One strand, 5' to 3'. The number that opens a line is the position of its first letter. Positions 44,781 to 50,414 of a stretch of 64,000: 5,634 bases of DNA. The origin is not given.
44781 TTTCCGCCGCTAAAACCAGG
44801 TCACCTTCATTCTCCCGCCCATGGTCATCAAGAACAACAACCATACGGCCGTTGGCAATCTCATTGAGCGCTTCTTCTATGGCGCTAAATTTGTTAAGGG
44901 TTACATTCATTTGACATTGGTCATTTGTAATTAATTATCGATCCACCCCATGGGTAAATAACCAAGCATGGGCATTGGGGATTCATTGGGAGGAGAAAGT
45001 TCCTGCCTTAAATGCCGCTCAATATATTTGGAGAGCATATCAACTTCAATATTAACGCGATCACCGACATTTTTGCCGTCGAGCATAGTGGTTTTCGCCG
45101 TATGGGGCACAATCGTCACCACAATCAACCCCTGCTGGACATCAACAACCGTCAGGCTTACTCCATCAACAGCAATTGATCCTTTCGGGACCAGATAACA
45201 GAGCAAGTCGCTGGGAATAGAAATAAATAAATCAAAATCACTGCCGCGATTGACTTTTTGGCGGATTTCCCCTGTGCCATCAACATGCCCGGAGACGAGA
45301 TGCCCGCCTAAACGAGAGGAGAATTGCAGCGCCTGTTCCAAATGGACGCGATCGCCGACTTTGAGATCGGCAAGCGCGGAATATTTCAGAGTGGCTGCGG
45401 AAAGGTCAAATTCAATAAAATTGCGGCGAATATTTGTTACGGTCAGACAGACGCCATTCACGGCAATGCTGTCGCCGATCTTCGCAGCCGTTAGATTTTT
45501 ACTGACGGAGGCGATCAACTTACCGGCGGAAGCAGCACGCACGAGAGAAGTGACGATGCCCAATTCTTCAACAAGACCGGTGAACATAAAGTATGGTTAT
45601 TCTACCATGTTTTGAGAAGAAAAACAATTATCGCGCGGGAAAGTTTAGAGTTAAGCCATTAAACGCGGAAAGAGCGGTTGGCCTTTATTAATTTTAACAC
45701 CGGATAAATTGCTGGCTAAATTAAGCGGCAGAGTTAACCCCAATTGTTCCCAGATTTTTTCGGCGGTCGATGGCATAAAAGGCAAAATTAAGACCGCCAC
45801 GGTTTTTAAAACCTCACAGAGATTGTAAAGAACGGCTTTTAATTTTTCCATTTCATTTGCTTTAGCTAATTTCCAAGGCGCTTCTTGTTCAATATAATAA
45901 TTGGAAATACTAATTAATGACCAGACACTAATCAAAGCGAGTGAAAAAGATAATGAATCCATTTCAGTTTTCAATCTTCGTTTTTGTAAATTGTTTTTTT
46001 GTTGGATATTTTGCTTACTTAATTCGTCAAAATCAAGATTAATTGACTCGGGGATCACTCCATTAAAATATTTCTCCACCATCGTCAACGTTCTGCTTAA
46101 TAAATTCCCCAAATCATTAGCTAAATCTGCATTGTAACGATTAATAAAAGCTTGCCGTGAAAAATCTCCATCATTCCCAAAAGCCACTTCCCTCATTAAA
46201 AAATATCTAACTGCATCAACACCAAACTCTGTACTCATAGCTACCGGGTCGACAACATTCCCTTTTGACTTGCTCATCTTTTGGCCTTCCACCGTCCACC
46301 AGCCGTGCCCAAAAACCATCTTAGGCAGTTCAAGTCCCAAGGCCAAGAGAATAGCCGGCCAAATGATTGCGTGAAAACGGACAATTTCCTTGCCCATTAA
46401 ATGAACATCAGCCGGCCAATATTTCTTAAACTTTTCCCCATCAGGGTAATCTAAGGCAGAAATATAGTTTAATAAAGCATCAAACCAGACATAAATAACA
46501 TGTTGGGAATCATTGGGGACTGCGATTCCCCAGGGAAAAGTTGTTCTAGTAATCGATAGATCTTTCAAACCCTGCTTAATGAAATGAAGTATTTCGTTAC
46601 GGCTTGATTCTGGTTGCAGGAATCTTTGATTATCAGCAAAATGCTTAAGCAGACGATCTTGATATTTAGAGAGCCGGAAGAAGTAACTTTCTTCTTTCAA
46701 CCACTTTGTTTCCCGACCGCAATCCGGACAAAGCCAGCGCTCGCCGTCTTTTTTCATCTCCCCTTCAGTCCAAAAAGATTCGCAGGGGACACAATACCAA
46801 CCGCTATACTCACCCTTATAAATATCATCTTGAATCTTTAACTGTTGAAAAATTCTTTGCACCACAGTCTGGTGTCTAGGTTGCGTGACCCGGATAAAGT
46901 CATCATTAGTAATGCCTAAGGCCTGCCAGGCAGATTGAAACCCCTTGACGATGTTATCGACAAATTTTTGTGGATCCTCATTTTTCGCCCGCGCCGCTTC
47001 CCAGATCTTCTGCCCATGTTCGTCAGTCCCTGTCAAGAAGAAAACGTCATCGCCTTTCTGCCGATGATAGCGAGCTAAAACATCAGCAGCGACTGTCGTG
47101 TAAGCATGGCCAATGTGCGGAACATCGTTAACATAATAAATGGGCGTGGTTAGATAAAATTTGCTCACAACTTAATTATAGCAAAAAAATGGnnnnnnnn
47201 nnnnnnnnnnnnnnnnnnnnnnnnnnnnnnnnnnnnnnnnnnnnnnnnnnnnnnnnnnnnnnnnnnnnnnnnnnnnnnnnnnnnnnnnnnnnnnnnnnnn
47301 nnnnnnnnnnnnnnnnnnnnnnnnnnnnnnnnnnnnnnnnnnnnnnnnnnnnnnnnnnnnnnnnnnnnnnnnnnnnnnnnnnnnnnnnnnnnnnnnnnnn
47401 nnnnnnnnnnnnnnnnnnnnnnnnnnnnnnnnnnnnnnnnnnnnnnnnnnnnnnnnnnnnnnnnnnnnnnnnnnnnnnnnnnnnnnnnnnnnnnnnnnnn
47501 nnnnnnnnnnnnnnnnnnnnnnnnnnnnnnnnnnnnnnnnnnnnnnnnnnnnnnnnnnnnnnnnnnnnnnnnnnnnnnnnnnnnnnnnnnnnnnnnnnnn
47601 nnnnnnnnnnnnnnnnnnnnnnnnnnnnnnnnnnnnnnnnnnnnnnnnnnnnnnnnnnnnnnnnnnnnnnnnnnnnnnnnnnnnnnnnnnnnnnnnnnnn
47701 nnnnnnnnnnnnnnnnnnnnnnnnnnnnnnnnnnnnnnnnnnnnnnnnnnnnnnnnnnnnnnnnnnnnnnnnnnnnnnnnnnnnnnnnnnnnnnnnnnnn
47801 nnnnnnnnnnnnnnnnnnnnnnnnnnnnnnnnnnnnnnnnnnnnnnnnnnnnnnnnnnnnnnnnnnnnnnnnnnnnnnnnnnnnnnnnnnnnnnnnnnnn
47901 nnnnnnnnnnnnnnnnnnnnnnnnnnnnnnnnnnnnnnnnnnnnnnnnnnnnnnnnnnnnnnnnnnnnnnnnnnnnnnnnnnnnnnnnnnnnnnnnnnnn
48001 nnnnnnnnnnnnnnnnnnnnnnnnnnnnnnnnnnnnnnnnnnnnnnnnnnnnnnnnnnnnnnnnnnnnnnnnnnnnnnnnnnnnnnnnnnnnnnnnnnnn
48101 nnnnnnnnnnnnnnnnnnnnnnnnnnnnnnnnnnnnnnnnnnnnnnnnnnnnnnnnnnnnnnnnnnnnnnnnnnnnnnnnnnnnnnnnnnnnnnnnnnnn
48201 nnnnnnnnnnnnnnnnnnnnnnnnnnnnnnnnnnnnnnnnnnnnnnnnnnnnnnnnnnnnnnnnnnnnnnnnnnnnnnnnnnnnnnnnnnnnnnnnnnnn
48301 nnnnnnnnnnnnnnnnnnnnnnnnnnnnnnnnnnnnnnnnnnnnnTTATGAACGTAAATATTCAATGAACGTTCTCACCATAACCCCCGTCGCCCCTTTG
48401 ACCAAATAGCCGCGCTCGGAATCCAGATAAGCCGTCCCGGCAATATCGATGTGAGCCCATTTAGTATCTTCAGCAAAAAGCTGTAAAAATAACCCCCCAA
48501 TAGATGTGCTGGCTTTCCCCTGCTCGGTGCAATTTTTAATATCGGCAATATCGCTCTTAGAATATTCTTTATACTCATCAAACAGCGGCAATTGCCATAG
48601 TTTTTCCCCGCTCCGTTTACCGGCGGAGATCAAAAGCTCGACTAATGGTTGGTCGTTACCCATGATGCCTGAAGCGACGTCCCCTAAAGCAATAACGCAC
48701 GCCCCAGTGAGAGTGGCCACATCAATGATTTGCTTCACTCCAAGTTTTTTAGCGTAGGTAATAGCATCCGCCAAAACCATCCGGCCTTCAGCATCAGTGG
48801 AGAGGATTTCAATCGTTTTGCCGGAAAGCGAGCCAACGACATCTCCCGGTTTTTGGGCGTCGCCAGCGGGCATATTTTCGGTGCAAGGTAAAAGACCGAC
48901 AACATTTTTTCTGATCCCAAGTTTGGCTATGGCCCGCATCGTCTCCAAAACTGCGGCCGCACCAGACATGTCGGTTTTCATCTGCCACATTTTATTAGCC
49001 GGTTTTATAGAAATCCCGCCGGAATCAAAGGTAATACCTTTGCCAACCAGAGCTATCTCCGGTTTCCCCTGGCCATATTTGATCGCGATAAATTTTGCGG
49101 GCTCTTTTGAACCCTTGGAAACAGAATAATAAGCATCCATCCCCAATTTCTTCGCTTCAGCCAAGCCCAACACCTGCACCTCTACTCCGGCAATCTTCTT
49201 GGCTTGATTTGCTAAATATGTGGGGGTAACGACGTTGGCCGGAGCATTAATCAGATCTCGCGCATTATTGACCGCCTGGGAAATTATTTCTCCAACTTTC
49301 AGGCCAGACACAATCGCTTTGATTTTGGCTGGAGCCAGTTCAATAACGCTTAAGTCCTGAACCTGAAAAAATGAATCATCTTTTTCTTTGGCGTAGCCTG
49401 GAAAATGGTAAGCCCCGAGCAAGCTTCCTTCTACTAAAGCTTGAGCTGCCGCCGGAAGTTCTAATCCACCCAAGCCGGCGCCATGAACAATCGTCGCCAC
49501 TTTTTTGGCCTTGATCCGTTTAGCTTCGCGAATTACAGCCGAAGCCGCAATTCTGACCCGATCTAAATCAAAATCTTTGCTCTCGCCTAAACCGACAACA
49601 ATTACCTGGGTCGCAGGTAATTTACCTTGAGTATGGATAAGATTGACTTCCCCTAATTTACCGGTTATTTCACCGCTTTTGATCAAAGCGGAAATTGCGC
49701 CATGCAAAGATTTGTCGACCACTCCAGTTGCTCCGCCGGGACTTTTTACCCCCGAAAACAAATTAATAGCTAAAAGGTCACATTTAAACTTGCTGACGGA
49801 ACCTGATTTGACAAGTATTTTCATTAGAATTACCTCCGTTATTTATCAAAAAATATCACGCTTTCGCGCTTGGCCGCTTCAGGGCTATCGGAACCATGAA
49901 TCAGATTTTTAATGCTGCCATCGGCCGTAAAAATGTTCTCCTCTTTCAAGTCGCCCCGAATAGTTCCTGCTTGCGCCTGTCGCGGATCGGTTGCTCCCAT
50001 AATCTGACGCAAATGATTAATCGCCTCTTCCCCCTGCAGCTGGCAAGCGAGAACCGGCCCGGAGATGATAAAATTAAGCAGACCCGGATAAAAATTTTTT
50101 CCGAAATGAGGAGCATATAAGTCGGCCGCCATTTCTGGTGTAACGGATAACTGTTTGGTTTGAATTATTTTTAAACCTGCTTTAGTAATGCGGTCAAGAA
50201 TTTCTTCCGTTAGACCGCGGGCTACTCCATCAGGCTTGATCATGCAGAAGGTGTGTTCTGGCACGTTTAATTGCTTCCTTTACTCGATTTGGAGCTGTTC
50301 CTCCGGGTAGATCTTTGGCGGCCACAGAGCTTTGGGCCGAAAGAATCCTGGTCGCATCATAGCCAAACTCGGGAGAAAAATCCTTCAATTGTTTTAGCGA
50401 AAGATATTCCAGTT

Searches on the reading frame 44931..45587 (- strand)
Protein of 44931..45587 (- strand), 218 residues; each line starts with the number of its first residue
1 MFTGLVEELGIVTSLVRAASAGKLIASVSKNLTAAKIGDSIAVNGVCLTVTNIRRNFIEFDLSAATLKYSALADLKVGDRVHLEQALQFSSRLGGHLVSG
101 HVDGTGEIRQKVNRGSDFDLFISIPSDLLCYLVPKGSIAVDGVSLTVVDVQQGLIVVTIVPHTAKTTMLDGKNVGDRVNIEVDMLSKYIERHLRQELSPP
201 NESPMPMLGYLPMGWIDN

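Call 64: search_protein_families(library=pfam, proteins=[window:44931-45587:-], max_evalue=0.00001)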
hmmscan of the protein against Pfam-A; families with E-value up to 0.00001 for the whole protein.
window:44931-45587:- (218 aa): 1 family
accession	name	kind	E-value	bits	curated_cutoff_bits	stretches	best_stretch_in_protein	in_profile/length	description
PF00677.23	Lum_binding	-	5.3e-44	148.6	27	2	99-183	1-86/86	Lumazine binding domain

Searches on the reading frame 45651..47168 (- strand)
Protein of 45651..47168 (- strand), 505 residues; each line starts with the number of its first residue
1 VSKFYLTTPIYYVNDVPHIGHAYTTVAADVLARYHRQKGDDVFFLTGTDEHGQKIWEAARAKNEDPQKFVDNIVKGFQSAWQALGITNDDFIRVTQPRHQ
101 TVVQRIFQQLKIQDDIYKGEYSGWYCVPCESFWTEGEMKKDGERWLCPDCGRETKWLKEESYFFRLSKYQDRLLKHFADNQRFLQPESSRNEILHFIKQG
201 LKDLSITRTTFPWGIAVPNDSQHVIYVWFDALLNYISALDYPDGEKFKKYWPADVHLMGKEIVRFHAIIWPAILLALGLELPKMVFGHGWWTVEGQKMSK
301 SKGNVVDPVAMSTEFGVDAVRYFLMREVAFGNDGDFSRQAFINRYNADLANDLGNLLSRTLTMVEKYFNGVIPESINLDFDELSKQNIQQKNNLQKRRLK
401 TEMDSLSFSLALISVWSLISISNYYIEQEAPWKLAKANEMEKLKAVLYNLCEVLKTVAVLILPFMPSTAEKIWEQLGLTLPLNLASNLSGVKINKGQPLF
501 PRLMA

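Call 64: search_protein_families(library=pfam, proteins=[window:45651-47168:-], max_evalue=0.00001)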
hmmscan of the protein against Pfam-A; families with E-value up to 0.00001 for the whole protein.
window:45651-47168:- (505 aa): 5 families
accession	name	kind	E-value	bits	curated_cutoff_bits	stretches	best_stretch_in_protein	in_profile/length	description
PF09334.17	tRNA-synt_1g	-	3.8e-116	388.5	20.1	1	5-361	2-391/391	tRNA synthetases class I (M)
PF00133.28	tRNA-synt_1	-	3e-32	112.3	22.7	2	222-329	296-406/414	tRNA synthetases class I (I, L, M and V)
PF01406.26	tRNA-synt_1e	-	1.2e-15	58.1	27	1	13-96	19-103/301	tRNA synthetases class I (C) catalytic domain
PF08264.19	Anticodon_1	-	5.5e-09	36.5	25.1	1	398-477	14-94/148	Anticodon-binding domain of tRNA ligase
PF19303.5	Anticodon_3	-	4e-06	27.2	23.5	1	395-477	21-102/152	Anticodon binding domain of methionyl tRNA ligase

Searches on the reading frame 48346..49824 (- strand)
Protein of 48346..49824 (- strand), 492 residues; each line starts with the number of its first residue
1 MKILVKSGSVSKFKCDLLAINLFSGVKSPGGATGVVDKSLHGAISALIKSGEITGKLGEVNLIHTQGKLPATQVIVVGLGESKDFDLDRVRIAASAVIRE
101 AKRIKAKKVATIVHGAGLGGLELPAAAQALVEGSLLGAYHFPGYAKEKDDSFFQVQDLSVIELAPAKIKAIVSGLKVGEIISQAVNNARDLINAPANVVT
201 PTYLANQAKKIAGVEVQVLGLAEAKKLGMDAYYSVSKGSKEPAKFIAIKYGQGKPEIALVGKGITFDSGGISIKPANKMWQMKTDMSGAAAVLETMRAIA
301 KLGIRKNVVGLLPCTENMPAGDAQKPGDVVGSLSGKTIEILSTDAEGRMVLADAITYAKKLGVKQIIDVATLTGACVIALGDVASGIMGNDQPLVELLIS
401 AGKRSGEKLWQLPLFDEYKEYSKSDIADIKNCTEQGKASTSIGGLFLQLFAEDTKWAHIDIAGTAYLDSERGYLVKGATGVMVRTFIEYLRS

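Call 64: search_protein_families(library=pfam, proteins=[window:48346-49824:-], max_evalue=0.00001)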
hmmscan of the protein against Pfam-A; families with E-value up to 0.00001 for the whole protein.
window:48346-49824:- (492 aa): 2 families
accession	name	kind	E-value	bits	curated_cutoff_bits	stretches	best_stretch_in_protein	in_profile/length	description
PF00883.26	Peptidase_M17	-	2.1e-115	385.7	25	1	187-486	2-309/310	Cytosol aminopeptidase family, catalytic domain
PF02789.23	Peptidase_M17_N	-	1.9e-24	86.5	23.4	1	24-147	6-128/129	Cytosol aminopeptidase family, N-terminal domain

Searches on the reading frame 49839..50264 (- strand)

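Call 64: search_protein_families(library=pfam, proteins=[window:49839-50264:-], max_evalue=0.00001)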
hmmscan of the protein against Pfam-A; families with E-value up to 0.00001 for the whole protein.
window:49839-50264:- (141 aa): 1 family
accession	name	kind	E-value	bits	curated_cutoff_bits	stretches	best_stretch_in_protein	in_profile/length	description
PF00334.24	NDK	-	1.3e-44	151.8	27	1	3-140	1-131/135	Nucleoside diphosphate kinase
